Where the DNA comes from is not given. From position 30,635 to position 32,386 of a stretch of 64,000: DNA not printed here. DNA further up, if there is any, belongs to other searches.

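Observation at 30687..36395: Three-gene operon of unknown function: VirB6/TrbL/TcpH-like polytopic membrane protein plus two acidic coiled-coil cytoplasmic proteins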

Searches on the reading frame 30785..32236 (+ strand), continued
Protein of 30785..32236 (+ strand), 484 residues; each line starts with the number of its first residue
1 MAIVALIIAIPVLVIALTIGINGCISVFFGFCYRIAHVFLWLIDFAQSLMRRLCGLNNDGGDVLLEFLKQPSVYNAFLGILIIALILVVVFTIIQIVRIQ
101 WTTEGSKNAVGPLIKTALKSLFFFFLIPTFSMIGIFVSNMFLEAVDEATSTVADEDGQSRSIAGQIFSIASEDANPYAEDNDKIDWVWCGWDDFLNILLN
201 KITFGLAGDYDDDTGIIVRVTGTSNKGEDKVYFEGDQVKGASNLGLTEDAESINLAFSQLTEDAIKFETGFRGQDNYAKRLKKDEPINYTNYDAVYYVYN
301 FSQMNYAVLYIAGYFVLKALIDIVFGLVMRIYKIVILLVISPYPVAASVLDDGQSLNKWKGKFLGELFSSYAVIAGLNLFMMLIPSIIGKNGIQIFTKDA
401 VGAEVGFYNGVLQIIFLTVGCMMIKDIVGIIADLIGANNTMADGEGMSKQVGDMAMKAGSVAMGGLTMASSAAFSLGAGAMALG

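Call 55: find_homologous_proteins(query=A6, max_evalue=1e-10)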
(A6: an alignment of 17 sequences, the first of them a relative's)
Query A6 (17 sequences) (884 aa, profile of the alignment): 489 proteins with E <= 1e-10 among 8000 candidates; the best 120 are listed.
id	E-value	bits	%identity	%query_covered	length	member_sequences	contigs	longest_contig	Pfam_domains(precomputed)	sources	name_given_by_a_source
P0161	0.0e+0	1741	89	100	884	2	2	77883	PF19044.7,PF01935.24,PF12846.14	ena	-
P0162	0.0e+0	1739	92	100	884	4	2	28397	PF19044.7,PF01935.24,PF12846.14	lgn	-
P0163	0.0e+0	1736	89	100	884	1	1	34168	PF19044.7,PF01935.24,PF12846.14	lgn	-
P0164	0.0e+0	1735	65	100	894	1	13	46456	PF19044.7,PF01935.24,PF12846.14,PF01580.25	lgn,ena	-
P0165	0.0e+0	1735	65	100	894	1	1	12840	PF19044.7,PF01935.24,PF12846.14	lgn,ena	-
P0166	0.0e+0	1735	65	100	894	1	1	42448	PF19044.7,PF01935.24,PF12846.14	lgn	-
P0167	0.0e+0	1734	66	99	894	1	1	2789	PF19044.7,PF01935.24,PF12846.14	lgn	-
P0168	0.0e+0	1734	65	99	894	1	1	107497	PF19044.7,PF01935.24,PF12846.14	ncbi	-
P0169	0.0e+0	1732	88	100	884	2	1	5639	PF19044.7,PF01935.24,PF12846.14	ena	-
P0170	0.0e+0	1732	65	99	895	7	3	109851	PF19044.7,PF01935.24,PF12846.14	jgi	-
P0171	0.0e+0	1731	65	100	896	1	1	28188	PF19044.7,PF01935.24,PF12846.14,PF01580.25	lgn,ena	-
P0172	0.0e+0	1728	64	99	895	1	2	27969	PF19044.7,PF01935.24,PF12846.14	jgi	-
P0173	0.0e+0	1728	65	99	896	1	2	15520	PF19044.7,PF01935.24,PF12846.14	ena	-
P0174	0.0e+0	1728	65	100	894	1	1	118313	PF19044.7,PF01935.24,PF12846.14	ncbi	-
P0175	0.0e+0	1728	75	100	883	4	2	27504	PF19044.7,PF01935.24,PF12846.14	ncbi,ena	-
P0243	0.0e+0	1650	62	100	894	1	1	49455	PF10412.16,PF19044.7,PF01935.24,PF12846.14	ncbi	-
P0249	0.0e+0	1636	69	100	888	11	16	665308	PF19044.7,PF01935.24,PF12846.14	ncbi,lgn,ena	-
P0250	0.0e+0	1636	65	100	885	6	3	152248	PF19044.7,PF01935.24,PF12846.14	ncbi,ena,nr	ncbi:MAG: ATP-binding protein [Clostridia bacterium]|nr:ATP-binding protein [Clostridia bacterium]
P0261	0.0e+0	1608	62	100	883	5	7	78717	PF19044.7,PF01935.24,PF13401.13,PF12846.14,PF01580.25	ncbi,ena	-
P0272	0.0e+0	1587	64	100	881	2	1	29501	PF19044.7,PF01935.24,PF12846.14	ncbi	-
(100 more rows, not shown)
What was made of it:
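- On Functional monoderm T4SS (MPF-FATA-like minimal set): An indirect contig-length test was inconclusive (call 55).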

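Call 57: search_protein_families(library=pfam, proteins=[L009:6139-6846:+, L009:7030-7641:+, L009:15035-15715:+, L009:15897-17084:+, L009:17099-19234:+, L009:19377-19937:+, L009:19972-20493:+, L009:5300-6097:+, L009:4-5055:-, L008:3656-4684:+], max_evalue=0.01)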
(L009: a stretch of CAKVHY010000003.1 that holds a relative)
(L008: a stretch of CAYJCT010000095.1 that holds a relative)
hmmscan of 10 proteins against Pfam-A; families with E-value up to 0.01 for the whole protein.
L009:6139-6846:+ (236 aa): 0 families

L009:7030-7641:+ (204 aa): 0 families

L009:15035-15715:+ (227 aa): 0 families

L009:15897-17084:+ (396 aa): 0 families

L009:17099-19234:+ (712 aa): 7 families
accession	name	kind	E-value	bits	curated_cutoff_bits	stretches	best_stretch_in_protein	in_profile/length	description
PF00005.33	ABC_tran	-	1.3e-32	113.7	25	1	22-169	1-137/137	ABC transporter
PF02687.27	FtsX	-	6.8e-11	42.7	25.5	1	584-704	2-120/120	FtsX-like permease C-terminal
PF02463.25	SMC_N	-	1.5e-06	28.2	40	1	32-212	24-211/220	RecF/RecN/SMC N terminal domain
PF13304.12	AAA_21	-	0.0001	22.9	27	0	134-202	231-303/304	AAA domain, putative AbiEii toxin, Type IV TA system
PF13555.12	AAA_29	-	0.0019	18.4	27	1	26-49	16-39/61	P-loop containing region of AAA domain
PF03193.22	RsgA_GTPase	-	0.0032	17.7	30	0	20-56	95-130/174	RsgA GTPase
PF12704.14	MacB_PCD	-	0.005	17.6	27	0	275-525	7-201/207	MacB-like periplasmic core domain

L009:19377-19937:+ (187 aa): 0 families

L009:19972-20493:+ (174 aa): 1 family
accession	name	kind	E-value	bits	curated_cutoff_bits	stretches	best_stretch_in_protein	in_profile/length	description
PF05154.21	TM2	-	2.6e-07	31.2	27.9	1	70-110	8-49/51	TM2 domain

L009:5300-6097:+ (266 aa): 0 families

L009:4-5055:- (1684 aa): 0 families

L008:3656-4684:+ (343 aa): 0 families

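Call 66: search_dna_similar(query=window:30785-32236:+, collection=plasmids, mode=protein, max_evalue=0.01, max_rows=20)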
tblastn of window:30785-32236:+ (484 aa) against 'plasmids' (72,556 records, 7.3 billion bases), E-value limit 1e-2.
No match.
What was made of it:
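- On Conjugative element (ICE or plasmid): There is no plasmid homologue (call 66).
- Tried and rejected: Plasmid-borne homologues of g1. tblastn finds none (call 66).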

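Call 69: search_protein_families(library=ncbifam, proteins=[L023:9869-12643:+, L012:9995-12664:+, L009:9899-12829:+, L023:16144-21183:+, L012:15774-18626:+], max_evalue=0.1)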
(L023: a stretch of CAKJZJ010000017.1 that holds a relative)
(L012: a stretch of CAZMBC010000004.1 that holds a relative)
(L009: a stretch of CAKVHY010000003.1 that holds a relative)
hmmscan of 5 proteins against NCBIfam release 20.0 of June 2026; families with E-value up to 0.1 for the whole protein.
L023:9869-12643:+ (925 aa): 3 families
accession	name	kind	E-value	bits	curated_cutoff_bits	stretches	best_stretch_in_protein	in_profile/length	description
NF045848.1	MMCAP2_0566_fam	domain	2e-33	116.1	90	2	251-497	116-318/322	MMCAP2_0566 family conjugal transfer protein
NF045889.1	ICE_Mbov_0396_TM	equivalog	3.3e-19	69.5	70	2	337-493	158-303/306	Mbov_0396 family ICE element transmembrane protein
TIGR03943.1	TIGR03943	equivalog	0.028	13.8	88.8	1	128-198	10-79/221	TIGR03943 family putative permease subunit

L012:9995-12664:+ (890 aa): 2 families
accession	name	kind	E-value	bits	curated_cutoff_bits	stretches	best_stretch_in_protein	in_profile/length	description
NF045848.1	MMCAP2_0566_fam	domain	1.4e-37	129.7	90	2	241-433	145-319/322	MMCAP2_0566 family conjugal transfer protein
NF045889.1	ICE_Mbov_0396_TM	equivalog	1.8e-21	77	70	2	272-429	154-304/306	Mbov_0396 family ICE element transmembrane protein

L009:9899-12829:+ (977 aa): 4 families
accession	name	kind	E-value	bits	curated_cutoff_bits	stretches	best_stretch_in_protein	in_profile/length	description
NF045848.1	MMCAP2_0566_fam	domain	1.9e-41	142.4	90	2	358-522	162-321/322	MMCAP2_0566 family conjugal transfer protein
NF045889.1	ICE_Mbov_0396_TM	equivalog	1.5e-25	90.3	70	2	360-515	154-303/306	Mbov_0396 family ICE element transmembrane protein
NF047377.1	heat_HspR_dupli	exception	0.075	12.5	300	0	925-963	170-208/214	heat shock protein transcriptional repressor HspR, fused homodimer type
TIGR03943.1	TIGR03943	equivalog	0.079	12.3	88.8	0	98-252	15-157/221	TIGR03943 family putative permease subunit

L023:16144-21183:+ (1680 aa): 0 families

L012:15774-18626:+ (951 aa): 0 families
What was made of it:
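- T4SS-embedded homologues hit the same two models with 116-142 and 70-90 bits (call 69).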

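Call 71: find_encoding_contigs(protein=P0249, flank=10000, max_places=3)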
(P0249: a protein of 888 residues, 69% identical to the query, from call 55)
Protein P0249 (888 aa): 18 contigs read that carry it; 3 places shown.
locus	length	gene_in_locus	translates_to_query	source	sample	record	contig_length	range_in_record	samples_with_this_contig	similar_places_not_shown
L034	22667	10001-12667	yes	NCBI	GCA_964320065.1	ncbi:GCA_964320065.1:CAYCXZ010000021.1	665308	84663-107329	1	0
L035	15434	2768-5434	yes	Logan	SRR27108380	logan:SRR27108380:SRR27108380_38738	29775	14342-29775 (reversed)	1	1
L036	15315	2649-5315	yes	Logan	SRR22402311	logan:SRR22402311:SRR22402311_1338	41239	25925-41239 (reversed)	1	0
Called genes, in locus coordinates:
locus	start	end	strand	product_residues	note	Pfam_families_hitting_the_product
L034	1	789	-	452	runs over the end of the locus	PF02386:TrkH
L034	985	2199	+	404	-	PF00817:IMS, PF21999:IMS_HHH_1 (weak), PF11799:IMS_C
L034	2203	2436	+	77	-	-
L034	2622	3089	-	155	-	PF14206:Cys_rich_CPCC (weak)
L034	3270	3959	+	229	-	PF01520:Amidase_3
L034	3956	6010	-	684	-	PF02534:T4SS-DNA_transf, PF10412:TrwB_AAD_bind, PF12696:TraG-D_C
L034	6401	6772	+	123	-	PF18895:T4SS_pilin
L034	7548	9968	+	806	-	-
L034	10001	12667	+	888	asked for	PF01935:DUF87, PF12846:AAA_10 (weak), PF19044:P-loop_TraG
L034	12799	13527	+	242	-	-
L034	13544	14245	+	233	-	-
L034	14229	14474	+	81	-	-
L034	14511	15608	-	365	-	PF00733:Asn_synthase (weak), PF00764:Arginosuc_synth (faint), PF01171:ATP_bind_3 (weak), PF02540:NAD_synthase (weak), PF03054:tRNA_Me_trans, PF06508:QueC (weak), PF20259:tRNA_Me_trans_M, PF20258:tRNA_Me_trans_C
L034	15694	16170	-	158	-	PF05154:TM2 (weak)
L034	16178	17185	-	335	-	PF00044:Gp_dh_N, PF02800:Gp_dh_C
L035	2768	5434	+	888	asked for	PF01935:DUF87, PF12846:AAA_10 (weak), PF19044:P-loop_TraG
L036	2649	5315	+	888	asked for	PF01935:DUF87, PF12846:AAA_10 (weak), PF19044:P-loop_TraG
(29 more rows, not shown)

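Call 78: find_encoding_contigs(protein=P0261, flank=10000, max_places=1)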
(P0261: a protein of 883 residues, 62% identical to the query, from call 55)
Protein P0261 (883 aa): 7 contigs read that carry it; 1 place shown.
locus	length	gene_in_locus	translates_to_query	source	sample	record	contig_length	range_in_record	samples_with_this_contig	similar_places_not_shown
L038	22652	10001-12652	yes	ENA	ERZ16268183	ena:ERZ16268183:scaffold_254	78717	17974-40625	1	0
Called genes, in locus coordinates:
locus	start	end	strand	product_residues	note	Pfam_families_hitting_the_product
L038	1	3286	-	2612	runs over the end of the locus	-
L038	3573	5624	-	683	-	PF02534:T4SS-DNA_transf, PF00270:DEAD (faint), PF02534:T4SS-DNA_transf, PF10412:TrwB_AAD_bind, PF12696:TraG-D_C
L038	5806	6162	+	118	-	PF18895:T4SS_pilin (weak)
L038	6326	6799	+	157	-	PF18895:T4SS_pilin (weak)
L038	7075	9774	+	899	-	-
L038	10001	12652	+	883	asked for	PF13401:AAA_22 (faint), PF01580:FtsK_SpoIIIE (faint), PF01935:DUF87, PF12846:AAA_10 (weak), PF19044:P-loop_TraG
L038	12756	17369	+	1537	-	-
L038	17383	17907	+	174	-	-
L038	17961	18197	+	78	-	-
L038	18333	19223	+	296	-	-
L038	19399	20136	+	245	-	PF08769:Spo0A_C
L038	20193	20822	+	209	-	-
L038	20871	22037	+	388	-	PF00768:Peptidase_S11, PF13354:Beta-lactamase2, PF07943:PBP5_C (weak)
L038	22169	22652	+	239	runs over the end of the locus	PF02163:Peptidase_M50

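Call 79: find_encoding_contigs(protein=P0243, flank=10000, max_places=1)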
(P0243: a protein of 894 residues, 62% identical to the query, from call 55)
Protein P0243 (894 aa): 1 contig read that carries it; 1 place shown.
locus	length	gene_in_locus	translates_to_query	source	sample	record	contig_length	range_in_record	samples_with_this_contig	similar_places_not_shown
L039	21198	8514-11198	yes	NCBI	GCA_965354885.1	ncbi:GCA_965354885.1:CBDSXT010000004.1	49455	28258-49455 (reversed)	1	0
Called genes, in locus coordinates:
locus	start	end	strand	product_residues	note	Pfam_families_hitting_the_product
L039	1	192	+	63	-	?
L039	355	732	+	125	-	-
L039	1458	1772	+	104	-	PF04956:TrbC (weak)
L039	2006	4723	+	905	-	-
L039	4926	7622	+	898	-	-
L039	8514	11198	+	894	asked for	PF10412:TrwB_AAD_bind (faint), PF01935:DUF87, PF12846:AAA_10 (weak), PF19044:P-loop_TraG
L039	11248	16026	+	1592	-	-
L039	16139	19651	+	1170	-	-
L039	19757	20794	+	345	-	-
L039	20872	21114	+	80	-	-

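Call 81: search_protein_families(library=pfam, proteins=[L039:16139-19648:+], max_evalue=0.001)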
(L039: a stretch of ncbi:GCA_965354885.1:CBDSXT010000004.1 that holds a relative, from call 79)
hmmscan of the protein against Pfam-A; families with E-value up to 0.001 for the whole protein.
L039:16139-19648:+ (1170 aa): 0 families

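Call 97: find_encoding_contigs(protein=P0250, flank=10000, max_places=1)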
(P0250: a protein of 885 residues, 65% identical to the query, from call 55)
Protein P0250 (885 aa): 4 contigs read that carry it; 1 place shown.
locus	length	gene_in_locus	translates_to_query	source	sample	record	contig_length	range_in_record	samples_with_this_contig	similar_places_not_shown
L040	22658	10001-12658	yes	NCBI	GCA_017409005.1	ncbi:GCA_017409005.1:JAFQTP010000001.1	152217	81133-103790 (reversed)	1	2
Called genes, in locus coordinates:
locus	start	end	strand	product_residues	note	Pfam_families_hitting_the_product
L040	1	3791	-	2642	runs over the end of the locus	-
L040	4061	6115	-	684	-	PF02534:T4SS-DNA_transf, PF10412:TrwB_AAD_bind, PF12696:TraG-D_C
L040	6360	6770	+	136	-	PF18895:T4SS_pilin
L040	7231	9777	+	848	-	-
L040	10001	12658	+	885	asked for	PF01935:DUF87, PF12846:AAA_10 (weak), PF19044:P-loop_TraG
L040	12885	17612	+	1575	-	-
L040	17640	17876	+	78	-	-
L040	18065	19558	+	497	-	PF14903:WG_beta_rep (faint)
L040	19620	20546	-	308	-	PF01116:F_bP_aldolase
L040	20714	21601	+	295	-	-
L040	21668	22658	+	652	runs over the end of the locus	PF13306:LRR_5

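Call 98: find_encoding_contigs(protein=P0272, flank=10000, max_places=1)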
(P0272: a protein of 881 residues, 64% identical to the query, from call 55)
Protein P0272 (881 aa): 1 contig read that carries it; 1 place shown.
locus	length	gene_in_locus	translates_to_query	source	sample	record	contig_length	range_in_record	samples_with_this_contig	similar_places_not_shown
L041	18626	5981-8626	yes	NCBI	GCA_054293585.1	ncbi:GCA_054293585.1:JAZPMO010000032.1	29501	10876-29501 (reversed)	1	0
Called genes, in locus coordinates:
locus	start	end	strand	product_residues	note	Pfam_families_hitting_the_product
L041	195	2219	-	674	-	PF02534:T4SS-DNA_transf, PF10412:TrwB_AAD_bind, PF12696:TraG-D_C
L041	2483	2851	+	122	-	PF18895:T4SS_pilin (weak)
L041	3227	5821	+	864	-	-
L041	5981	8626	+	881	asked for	PF01935:DUF87, PF12846:AAA_10 (weak), PF19044:P-loop_TraG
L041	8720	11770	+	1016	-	-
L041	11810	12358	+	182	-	-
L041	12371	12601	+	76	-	-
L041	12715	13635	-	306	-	PF01116:F_bP_aldolase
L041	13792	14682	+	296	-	-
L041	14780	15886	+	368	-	PF02073:Peptidase_M29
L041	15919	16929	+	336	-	PF00044:Gp_dh_N, PF02800:Gp_dh_C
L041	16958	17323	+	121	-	-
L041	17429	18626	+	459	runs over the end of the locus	-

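Call 99: find_related_loci(query=A6, collection=metagenome_contigs, flank=10000)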
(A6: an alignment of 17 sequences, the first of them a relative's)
Query A6 (884 aa) in metagenome_contigs; peptide patterns used: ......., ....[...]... (x = any residue, [..] = any of these).
600 stretches matched a pattern (row limit reached: there are more); 389 encode a relative of the query (tblastn E <= 1e-3); the best 80 are kept; 80 distinct loci.
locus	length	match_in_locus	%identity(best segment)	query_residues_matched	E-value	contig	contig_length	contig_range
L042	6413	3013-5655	65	1-881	0e+0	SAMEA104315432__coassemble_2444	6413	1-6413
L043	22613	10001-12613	52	3-878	0e+0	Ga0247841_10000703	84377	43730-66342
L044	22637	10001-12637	53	1-880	0e+0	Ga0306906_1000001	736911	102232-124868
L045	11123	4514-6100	24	294-859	3e-40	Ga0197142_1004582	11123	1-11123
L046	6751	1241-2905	26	285-881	4e-40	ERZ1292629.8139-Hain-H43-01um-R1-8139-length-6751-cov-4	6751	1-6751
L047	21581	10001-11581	25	294-859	1e-39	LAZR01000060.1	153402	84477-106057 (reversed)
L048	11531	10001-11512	25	294-832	8e-40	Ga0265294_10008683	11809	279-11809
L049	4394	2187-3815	25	294-881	8e-40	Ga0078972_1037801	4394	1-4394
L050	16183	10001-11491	26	294-822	1e-39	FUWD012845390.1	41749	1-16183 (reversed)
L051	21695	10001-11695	25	266-870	1e-39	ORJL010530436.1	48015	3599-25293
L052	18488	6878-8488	25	294-870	5e-39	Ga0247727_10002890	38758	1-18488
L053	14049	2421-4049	25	294-881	1e-38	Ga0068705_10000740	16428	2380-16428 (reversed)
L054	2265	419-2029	25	294-870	1e-39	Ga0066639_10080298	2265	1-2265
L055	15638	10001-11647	26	276-859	1e-38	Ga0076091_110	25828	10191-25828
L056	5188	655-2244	25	301-870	7e-39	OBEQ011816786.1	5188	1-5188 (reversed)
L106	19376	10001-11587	23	294-859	4e-34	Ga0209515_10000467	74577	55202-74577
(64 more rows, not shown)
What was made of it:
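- Closest known: Chromosomal, relaxase-less T4SS of Patescibacteria. Same: A VirB4 motif scan of metagenomes goes straight from the Clostridia to VirB4s that are 22-27% identical, many from groundwater and 0.1-um-filter samples (call 99).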

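Call 101: search_protein_families(library=pfam, proteins=[L052:2480-4483:+, L106:3970-5943:+, L043:7250-9982:+, L044:7621-9855:+], max_evalue=1)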
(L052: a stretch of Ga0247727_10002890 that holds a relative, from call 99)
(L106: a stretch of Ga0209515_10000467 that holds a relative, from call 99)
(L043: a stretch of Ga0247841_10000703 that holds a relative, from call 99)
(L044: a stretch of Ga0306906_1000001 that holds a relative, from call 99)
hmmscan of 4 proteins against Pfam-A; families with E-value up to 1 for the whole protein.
L052:2480-4483:+ (668 aa): 1 family
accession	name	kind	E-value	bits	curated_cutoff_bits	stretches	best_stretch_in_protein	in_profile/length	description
PF07997.16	DUF1694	-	0.049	14.2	25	1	559-645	7-88/117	Protein of unknown function (DUF1694)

L106:3970-5943:+ (658 aa): 0 families

L043:7250-9982:+ (911 aa): 1 family
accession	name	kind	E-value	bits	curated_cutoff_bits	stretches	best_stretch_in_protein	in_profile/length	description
PF18882.5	DUF5647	-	0.053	13.8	27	1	515-557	36-78/79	Family of unknown function (DUF5647)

L044:7621-9855:+ (745 aa): 2 families
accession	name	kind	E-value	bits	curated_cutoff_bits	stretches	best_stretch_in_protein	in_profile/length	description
PF05393.16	Hum_adeno_E3A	-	0.17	12.5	22.9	0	300-344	43-84/100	Human adenovirus early E3A glycoprotein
PF20532.3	DUF6747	-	0.21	12.5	27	1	341-372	10-41/55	Family of unknown function (DUF6747)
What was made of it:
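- On VirB6/TrbL (Pfam PF04610): The same holds for four further VirB6-slot proteins, from L043, L044, L052 and L106 (call 101).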
